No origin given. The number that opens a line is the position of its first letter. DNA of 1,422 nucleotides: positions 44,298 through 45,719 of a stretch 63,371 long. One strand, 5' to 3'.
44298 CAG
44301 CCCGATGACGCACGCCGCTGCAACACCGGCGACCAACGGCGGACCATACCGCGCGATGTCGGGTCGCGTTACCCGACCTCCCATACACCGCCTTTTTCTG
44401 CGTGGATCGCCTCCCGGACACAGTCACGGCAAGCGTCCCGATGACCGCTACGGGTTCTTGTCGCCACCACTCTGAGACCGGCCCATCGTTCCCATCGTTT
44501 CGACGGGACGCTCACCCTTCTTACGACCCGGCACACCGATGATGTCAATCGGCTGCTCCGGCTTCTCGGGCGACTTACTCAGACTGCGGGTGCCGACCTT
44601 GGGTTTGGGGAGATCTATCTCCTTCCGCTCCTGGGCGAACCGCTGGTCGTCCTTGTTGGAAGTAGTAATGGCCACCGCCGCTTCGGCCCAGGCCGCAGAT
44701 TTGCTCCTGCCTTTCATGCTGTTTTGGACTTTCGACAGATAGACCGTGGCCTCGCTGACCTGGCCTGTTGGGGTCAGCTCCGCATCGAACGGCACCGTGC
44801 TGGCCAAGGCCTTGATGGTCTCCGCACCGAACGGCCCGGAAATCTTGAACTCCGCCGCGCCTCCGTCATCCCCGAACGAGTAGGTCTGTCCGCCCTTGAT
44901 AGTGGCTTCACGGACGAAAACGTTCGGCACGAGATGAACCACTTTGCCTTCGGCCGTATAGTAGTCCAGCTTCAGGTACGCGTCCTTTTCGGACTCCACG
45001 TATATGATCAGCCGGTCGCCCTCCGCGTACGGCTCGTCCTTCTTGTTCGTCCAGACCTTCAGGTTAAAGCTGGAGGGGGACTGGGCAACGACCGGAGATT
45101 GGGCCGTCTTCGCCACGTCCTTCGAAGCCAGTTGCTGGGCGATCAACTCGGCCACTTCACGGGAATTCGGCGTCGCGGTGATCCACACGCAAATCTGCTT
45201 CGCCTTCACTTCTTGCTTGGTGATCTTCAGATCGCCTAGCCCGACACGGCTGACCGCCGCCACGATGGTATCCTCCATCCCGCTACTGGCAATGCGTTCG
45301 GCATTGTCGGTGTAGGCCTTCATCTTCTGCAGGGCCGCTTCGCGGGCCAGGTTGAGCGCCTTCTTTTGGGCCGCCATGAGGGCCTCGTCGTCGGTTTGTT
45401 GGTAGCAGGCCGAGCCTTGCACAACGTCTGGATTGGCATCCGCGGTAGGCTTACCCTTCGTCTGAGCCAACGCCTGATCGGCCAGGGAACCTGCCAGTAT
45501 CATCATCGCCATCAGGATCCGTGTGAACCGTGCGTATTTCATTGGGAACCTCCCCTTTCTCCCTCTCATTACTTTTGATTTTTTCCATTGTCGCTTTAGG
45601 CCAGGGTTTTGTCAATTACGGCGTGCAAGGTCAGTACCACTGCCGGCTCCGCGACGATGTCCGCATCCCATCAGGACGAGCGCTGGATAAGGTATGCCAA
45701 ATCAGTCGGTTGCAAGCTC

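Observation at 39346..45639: Three-gene envelope-sensing operon with a membrane-tethered CHASE2 sigma54 activator and its own sigma54 promoter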

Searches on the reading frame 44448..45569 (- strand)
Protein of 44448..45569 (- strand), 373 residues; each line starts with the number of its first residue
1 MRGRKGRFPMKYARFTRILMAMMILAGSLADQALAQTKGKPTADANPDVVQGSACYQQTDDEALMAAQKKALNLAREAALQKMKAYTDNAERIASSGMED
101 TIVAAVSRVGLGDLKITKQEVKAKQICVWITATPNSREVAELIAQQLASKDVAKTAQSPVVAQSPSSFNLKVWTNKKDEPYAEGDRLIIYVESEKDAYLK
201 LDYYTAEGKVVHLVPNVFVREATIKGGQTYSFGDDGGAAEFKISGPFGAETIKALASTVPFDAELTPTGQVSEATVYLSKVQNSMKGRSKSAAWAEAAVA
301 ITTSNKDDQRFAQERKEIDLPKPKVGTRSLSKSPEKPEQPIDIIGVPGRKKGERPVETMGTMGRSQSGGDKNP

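Call 5: search_protein_families(library=pfam, proteins=[window:44448-45569:-], max_evalue=0.01)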
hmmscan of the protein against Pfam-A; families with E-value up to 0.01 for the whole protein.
window:44448-45569:- (373 aa): 1 family
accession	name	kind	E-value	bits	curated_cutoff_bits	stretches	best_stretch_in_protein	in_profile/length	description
PF14326.11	DUF4384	-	2.1e-21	76.2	27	1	181-260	2-81/81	Domain of unknown function (DUF4384)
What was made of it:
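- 44448..45542 (-): Gene A: exported DUF4384 protein, 364 aa from ATG 45542 (the ORF extends to 45569). The DUF4384 domain is encoded at 44790-45029. Call 5 (PF14326, E 2e-21).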

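Call 6: search_protein_families(library=ncbifam, proteins=[window:44448-45569:-], max_evalue=0.01)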
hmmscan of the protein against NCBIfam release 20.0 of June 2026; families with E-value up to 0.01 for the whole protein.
window:44448-45569:- (373 aa): 0 families

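Call 29: find_homologous_proteins(query=window:44448-45569:-, max_evalue=0.00001)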
Query window:44448-45569:- (373 aa): 204 proteins with E <= 0.00001 among 8000 candidates; the best 120 are listed.
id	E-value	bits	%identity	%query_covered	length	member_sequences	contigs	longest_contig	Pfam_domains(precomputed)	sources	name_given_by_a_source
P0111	1.1e-231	786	100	98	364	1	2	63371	PF14326.12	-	-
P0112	1.1e-200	684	86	98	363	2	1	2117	PF14326.12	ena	-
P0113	2.9e-183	627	80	98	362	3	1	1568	PF14326.12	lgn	-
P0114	3.4e-182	623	79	98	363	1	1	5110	PF14326.12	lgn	-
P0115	2.5e-177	607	79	94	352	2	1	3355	PF14326.12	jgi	jgi:hypothetical protein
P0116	3.2e-177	607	76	98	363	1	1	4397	PF14326.12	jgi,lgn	jgi:hypothetical protein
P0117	2.0e-161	555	71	100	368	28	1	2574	PF14326.12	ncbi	-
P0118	5.6e-148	511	65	98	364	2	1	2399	PF14326.12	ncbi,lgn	-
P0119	1.1e-145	503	65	98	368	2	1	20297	PF14326.12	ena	-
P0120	3.2e-145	502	64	98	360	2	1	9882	PF14326.12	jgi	jgi:hypothetical protein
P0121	3.5e-145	502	64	98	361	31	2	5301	PF14326.12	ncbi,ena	ncbi:MAG TPA: DUF4384 domain-containing protein [Nitrospirales bacterium]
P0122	4.8e-145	501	64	98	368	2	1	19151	PF14326.12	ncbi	-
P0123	1.6e-143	496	64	98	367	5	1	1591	PF14326.12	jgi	-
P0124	7.0e-143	494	64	98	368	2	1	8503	PF14326.12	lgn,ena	-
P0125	8.0e-143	494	61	99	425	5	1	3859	PF14326.12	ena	-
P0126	2.5e-142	492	64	98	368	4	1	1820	PF14326.12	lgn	-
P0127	2.6e-142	492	64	99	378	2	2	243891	PF14326.12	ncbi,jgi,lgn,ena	-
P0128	3.6e-142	492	65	98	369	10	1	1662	PF14326.12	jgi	-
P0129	4.6e-142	491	64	99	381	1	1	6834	PF14326.12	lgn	-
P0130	4.6e-142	491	67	94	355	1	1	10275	PF14326.12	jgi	jgi:hypothetical protein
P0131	1.8e-141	490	67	89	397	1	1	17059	PF14326.12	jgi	jgi:hypothetical protein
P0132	2.1e-141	489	64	99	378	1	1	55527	PF14326.12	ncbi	-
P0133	1.1e-140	487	64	99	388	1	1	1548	PF14326.12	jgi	-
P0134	2.4e-140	486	64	98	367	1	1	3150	PF14326.12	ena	-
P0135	4.2e-140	485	64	99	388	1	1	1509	PF14326.12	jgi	jgi:hypothetical protein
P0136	1.1e-139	484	63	98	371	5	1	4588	PF14326.12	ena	-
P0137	1.6e-139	483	63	98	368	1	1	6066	PF14326.12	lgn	-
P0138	1.9e-139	483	67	89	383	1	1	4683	PF14326.12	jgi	jgi:hypothetical protein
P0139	3.5e-139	482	59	100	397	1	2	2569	PF14326.12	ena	-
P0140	1.2e-136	474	59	100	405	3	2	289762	PF14326.12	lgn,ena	-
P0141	5.7e-136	471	67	87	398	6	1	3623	PF14326.12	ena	-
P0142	6.0e-136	471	62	98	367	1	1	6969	PF14326.12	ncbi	-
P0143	1.2e-135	470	59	100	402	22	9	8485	PF14326.12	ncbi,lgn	-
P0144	1.2e-134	467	66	87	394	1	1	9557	PF14326.12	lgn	-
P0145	6.0e-134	465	62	98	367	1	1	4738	PF14326.12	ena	-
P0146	1.4e-133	464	61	95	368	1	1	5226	PF14326.12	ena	-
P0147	5.0e-116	406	62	82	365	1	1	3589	PF14326.12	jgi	-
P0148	1.6e-111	391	61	81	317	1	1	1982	PF14326.12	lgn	-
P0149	6.2e-110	386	59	81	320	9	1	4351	PF14326.12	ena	-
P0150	3.5e-108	380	60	81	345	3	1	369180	PF14326.12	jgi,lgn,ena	-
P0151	9.8e-108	379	59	81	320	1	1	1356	PF14326.12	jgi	jgi:hypothetical protein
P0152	5.0e-106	373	59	81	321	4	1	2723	PF14326.12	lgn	-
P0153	4.9e-105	370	60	79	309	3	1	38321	PF14326.12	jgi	jgi:hypothetical protein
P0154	3.3e-104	367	57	81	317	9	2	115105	PF14326.12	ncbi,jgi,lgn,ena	-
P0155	2.0e-102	361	57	81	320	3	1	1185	PF14326.12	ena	-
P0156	2.8e-102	361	56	81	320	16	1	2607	PF14326.12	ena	-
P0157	4.6e-101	357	59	79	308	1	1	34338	PF14326.12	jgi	jgi:hypothetical protein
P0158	2.1e-100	354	56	80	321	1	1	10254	PF14326.12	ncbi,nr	ncbi:MAG: DUF4384 domain-containing protein [Nitrospirae bacterium]|nr:MAG: DUF4384 domain-containin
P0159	7.5e-74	267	64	51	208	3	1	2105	PF14326.12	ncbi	-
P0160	1.4e-71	260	42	91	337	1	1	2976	PF14326.12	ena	-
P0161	7.9e-67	244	45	81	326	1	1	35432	PF14326.12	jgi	jgi:hypothetical protein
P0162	4.7e-65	238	45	69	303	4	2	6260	PF14326.12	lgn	-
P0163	7.2e-65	238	43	74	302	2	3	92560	PF14326.12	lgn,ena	-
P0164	2.7e-64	236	44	72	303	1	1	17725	PF14326.12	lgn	-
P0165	3.3e-62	229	42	80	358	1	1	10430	PF14326.12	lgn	-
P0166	1.0e-61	227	43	74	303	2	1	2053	PF14326.12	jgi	jgi:hypothetical protein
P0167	1.2e-61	227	39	80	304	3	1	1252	PF14326.12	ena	-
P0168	1.7e-61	227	41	70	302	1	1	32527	PF14326.12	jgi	jgi:hypothetical protein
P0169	8.0e-61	224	45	69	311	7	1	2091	PF14326.12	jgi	jgi:hypothetical protein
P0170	8.6e-61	224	38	90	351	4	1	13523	PF14326.12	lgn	-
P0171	9.5e-61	224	41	77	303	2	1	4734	PF14326.12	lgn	-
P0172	1.1e-60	224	44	78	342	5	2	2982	PF14326.12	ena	-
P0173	1.2e-60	224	42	77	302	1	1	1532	PF14326.12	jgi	jgi:hypothetical protein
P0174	2.7e-60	223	42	71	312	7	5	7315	PF14326.12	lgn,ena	-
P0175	6.8e-60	221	45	72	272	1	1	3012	PF14326.12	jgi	jgi:hypothetical protein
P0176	1.3e-59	220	42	66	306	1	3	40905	PF14326.12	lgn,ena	-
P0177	2.0e-59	220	41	78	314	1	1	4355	PF14326.12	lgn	-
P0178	2.0e-59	220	40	68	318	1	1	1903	PF14326.12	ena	-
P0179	2.5e-59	219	43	69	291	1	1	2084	PF14326.12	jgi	jgi:hypothetical protein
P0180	2.5e-59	219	37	91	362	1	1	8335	PF14326.12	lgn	-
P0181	3.9e-59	219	40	71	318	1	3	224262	PF14326.12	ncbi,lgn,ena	-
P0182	1.2e-58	217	42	69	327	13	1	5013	PF14326.12,PF16548.11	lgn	-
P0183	2.1e-58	216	45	64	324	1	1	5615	PF14326.12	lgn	-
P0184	4.9e-58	215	41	73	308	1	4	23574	PF14326.12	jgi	jgi:hypothetical protein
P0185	8.7e-58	214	37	80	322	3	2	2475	PF14326.12,PF16548.11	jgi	-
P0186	1.1e-57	214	43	69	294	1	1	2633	PF14326.12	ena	-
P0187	2.0e-56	210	42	69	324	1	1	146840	PF14326.12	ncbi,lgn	-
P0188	2.6e-56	210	38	77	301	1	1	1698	PF14326.12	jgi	jgi:hypothetical protein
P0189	2.7e-56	209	42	64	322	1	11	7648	PF14326.12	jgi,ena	jgi:hypothetical protein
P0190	1.2e-55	207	35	82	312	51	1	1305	PF14326.12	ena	-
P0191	4.6e-55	205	40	72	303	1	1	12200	PF14326.12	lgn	-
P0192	4.9e-55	205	38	79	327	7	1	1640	PF14326.12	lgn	-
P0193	5.9e-55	205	39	72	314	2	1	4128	PF14326.12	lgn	-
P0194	1.0e-54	204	39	68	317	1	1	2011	PF14326.12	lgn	-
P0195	1.4e-54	204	37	80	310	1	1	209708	PF14326.12,PF16548.11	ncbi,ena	-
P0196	5.4e-54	202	36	82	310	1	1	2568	PF14326.12,PF16548.11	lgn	-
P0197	7.6e-54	201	36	81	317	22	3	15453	PF14326.12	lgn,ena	-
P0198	8.4e-54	201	39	68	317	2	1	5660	PF14326.12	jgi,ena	jgi:hypothetical protein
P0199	9.5e-54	201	42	67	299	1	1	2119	PF14326.12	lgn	-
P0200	1.3e-53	201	37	81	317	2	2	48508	PF14326.12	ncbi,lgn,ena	-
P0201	1.4e-53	201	38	69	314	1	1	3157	PF14326.12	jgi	jgi:hypothetical protein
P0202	1.8e-53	200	40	69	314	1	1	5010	PF14326.12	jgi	-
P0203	2.0e-53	200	38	71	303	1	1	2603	PF14326.12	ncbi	-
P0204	2.0e-53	200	39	69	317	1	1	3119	PF14326.12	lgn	-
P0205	2.1e-53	200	37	79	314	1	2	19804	PF14326.12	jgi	jgi:hypothetical protein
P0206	3.1e-53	199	36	76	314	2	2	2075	PF14326.12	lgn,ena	-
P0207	3.8e-53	199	39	69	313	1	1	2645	PF14326.12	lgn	-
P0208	5.0e-53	199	34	83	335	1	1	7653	PF14326.12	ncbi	-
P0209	5.2e-53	199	42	64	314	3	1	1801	PF14326.12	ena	-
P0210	5.8e-53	199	38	72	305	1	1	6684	PF14326.12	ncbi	-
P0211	6.7e-53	198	36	71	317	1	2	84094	PF14326.12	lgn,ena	-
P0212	7.3e-53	198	36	79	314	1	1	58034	PF14326.12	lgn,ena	-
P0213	7.8e-53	198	41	69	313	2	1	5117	PF14326.12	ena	-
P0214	8.6e-53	198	40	69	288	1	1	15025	PF14326.12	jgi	jgi:hypothetical protein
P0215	1.0e-52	198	37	71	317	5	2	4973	PF14326.12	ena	-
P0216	1.1e-52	198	39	72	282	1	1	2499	PF14326.12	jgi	jgi:hypothetical protein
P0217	1.3e-52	197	39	66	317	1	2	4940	PF14326.12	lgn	-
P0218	1.3e-52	197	37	74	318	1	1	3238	PF14326.12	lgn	-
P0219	1.5e-52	197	37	71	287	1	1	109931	PF14326.12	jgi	jgi:hypothetical protein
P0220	2.2e-52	197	40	62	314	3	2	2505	PF14326.12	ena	-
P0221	2.5e-52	196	41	63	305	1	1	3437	PF14326.12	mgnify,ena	mgnify:CR=1 FL=1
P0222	2.8e-52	196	41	63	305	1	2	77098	PF14326.12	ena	-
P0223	2.9e-52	196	37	72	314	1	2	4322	PF14326.12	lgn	-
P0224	3.8e-52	196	39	66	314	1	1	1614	PF14326.12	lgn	-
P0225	4.5e-52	196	38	64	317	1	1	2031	PF14326.12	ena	-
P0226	5.0e-52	195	37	76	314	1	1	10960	PF14326.12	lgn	-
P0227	6.4e-52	195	38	70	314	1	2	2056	PF14326.12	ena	-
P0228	8.3e-52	195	35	82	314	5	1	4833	PF14326.12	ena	-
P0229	9.2e-52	195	39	69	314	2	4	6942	PF14326.12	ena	-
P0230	9.3e-52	195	40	69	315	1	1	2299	PF14326.12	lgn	-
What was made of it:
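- Checked: It is preceded by GGGGAGG, and the database gene call is 364 aa (call 29).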

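Call 30: find_encoding_contigs(protein=P0181, flank=6000, max_places=1)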
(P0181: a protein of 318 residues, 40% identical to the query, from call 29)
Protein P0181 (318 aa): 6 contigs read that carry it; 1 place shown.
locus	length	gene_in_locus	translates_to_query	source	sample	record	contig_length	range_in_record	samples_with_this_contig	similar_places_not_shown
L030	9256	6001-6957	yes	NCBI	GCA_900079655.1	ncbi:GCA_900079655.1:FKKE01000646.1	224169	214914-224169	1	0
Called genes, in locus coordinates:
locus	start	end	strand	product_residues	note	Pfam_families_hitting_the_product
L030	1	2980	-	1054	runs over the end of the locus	PF08447:PAS_3, PF00989:PAS, PF08448:PAS_4, PF13426:PAS_9, PF00989:PAS, PF08448:PAS_4, PF08447:PAS_3, PF00512:HisKA, +5 more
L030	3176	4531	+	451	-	PF25917:BSH_RND, PF25973:BSH_CzcB (faint), PF25876:HH_MFP_RND, PF25954:Beta-barrel_RND_2, PF25990:Beta-barrel_YknX, PF26002:Beta-barrel_AprE (weak)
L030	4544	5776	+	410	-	PF12704:MacB_PCD, PF02687:FtsX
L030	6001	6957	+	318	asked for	PF14326:DUF4384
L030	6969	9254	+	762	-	?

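Call 31: find_encoding_contigs(protein=P0195, flank=6000, max_places=1)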
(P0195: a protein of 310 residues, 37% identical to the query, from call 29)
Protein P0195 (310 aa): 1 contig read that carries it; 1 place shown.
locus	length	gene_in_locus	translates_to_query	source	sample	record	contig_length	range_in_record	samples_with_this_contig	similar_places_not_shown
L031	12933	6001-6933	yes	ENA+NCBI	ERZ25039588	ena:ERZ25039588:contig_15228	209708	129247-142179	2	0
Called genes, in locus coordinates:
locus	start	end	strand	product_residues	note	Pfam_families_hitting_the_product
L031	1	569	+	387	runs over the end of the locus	PF00437:T2SSE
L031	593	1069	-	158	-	-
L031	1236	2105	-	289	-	PF03781:FGE-sulfatase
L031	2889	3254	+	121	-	-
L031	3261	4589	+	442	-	PF00656:Peptidase_C14, PF01650:Peptidase_C13 (faint)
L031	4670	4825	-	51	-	-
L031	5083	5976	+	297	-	-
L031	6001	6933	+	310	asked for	PF16548:FlgT_N (faint), PF14326:DUF4384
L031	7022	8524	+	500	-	PF00069:Pkinase, PF07714:PK_Tyr_Ser-Thr, PF01636:APH (faint), PF03109:ABC1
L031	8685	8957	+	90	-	-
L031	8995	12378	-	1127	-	PF08309:LVIVD (faint)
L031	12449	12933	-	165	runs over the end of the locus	-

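Call 32: find_encoding_contigs(protein=P0163, flank=6000, max_places=1)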
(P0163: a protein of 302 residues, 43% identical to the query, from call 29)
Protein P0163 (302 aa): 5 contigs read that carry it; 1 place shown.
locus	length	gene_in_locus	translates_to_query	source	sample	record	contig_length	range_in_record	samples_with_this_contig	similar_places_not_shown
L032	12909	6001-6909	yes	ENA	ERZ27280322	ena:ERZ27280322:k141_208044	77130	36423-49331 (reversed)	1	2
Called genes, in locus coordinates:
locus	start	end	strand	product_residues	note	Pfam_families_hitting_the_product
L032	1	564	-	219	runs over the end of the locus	PF03266:NTPase_1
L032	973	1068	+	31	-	-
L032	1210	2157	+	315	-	PF00571:CBS (faint), PF01769:MgtE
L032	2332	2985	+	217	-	PF01738:DLH (weak)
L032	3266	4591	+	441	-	PF25917:BSH_RND, PF25973:BSH_CzcB (weak), PF25876:HH_MFP_RND, PF25954:Beta-barrel_RND_2, PF25990:Beta-barrel_YknX, PF26002:Beta-barrel_AprE (faint)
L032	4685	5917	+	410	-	PF12704:MacB_PCD, PF02687:FtsX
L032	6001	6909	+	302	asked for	PF14326:DUF4384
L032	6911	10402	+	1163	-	PF07719:TPR_2 (faint), PF13424:TPR_12 (weak), PF12770:CHAT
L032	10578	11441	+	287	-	PF00582:Usp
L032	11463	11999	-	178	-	PF01583:APS_kinase, PF07931:CPT (weak), PF08433:KTI12, PF13238:AAA_18 (weak), PF13671:AAA_33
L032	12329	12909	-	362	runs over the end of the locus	PF01636:APH (weak)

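Call 33: search_protein_families(library=pfam, proteins=[L030:6969-9254:+, L031:7022-8524:+, L032:6911-10402:+], max_evalue=1)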
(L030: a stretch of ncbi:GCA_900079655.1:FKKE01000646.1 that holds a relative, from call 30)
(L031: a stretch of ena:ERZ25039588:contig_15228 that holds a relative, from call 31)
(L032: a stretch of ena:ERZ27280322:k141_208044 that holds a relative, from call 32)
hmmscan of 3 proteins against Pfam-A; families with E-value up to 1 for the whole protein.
L030:6969-9254:+ (762 aa): 9 families
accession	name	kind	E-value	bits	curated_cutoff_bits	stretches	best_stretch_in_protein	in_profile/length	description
PF07719.23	TPR_2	-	8.7e-13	47.8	27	2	333-361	5-33/34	Tetratricopeptide repeat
PF13424.12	TPR_12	-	1.5e-12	47.9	30.1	2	294-359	8-75/77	Tetratricopeptide repeat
PF13490.11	zf-HC2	-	0.00015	22.2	22.2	1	736-758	13-35/35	Putative zinc-finger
PF12968.13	DUF3856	-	0.0012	19.2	27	1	361-400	50-88/143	Domain of Unknown Function (DUF3856)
PF13432.12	TPR_16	-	0.026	15.4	32.7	1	294-362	2-64/65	Tetratricopeptide repeat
PF13428.12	TPR_14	-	0.047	14.8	23.5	1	334-371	6-43/44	Tetratricopeptide repeat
PF13181.12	TPR_8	-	0.099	13.3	25.7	0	336-361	8-33/34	Tetratricopeptide repeat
PF12895.13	ANAPC3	-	0.11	13.3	27.2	0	289-386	5-76/82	Anaphase-promoting complex, cyclosome, subunit 3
PF13374.12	TPR_10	-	0.18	12.3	27.5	1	336-357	9-30/42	Tetratricopeptide repeat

L031:7022-8524:+ (500 aa): 10 families
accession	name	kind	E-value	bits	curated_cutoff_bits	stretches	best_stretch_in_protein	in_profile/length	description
PF00069.31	Pkinase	-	2.4e-54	184.9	31.7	1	10-257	1-253/263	Protein kinase domain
PF07714.23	PK_Tyr_Ser-Thr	-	2.1e-41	142.4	23.1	1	15-257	6-250/258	Protein tyrosine and serine/threonine kinase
PF03109.22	ABC1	-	5.9e-09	35.9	22.9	1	55-160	110-219/244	ABC1 atypical kinase-like domain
PF01636.29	APH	-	9.5e-06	26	23.2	2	51-123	33-106/239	Phosphotransferase enzyme family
PF17667.7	Pkinase_fungal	-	0.00041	19.6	24.1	1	123-193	302-377/387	Fungal protein kinase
PF06293.20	Kdo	-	0.0066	16.3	21.3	1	52-151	55-165/207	Lipopolysaccharide kinase (Kdo/WaaP) family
PF14531.12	Kinase-like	-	0.013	15.2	25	1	101-153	138-190/289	Kinase-like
PF08740.16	BCS1_N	-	0.097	13.1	28.1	1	43-78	126-161/182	BCS1 N terminal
PF15872.10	SRTM1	-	0.11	13.1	27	1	297-373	4-75/103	Serine-rich and transmembrane domain-containing protein 1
PF13095.12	FTA2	-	0.17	12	30.2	0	110-154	173-212/214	Kinetochore Sim4 complex subunit FTA2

L032:6911-10402:+ (1163 aa): 11 families
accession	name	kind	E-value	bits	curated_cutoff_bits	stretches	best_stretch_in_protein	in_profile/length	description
PF12770.12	CHAT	-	1.8e-72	244.7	24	1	892-1161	1-289/289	CHAT domain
PF07719.23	TPR_2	-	4.2e-11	42.5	27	1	337-369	1-33/34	Tetratricopeptide repeat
PF13424.12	TPR_12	-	5.7e-11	42.9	30.1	2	303-363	9-71/77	Tetratricopeptide repeat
PF17874.7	TPR_MalT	-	0.00098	18.9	45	1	39-104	249-314/336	MalT-like TPR region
PF13181.12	TPR_8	-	0.0013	19.2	25.7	0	111-138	4-31/34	Tetratricopeptide repeat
PF00515.34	TPR_1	-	0.0023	18.1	27.8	0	77-101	8-32/34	Tetratricopeptide repeat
PF12968.13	DUF3856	-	0.0061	17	27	1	370-417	51-97/143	Domain of Unknown Function (DUF3856)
PF13374.12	TPR_10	-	0.016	15.7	27.5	1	340-363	5-28/42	Tetratricopeptide repeat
PF00532.27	Peripla_BP_1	-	0.057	13.3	22.2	1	120-211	135-226/281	Periplasmic binding proteins and sugar binding domain of LacI family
PF07124.16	Phytoreo_P8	-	0.082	12.3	22.3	1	1069-1140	284-355/427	Phytoreovirus outer capsid protein P8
PF13176.12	TPR_7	-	0.61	10.8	27.9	1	340-369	2-31/36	Tetratricopeptide repeat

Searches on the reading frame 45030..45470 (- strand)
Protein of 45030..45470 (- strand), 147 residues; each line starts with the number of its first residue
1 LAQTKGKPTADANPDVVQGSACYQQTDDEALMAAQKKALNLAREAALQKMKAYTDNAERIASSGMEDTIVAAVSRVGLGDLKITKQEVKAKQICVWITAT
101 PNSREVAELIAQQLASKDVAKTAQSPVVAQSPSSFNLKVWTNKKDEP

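Call 85: search_protein_families(library=pfam, proteins=[window:45030-45470:-], max_evalue=1)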
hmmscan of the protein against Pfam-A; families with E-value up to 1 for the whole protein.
window:45030-45470:- (147 aa): 1 family
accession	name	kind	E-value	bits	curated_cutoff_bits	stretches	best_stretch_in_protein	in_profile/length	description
PF08745.17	PIN_5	-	0.13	12.1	27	0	90-139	40-88/205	PINc domain ribonuclease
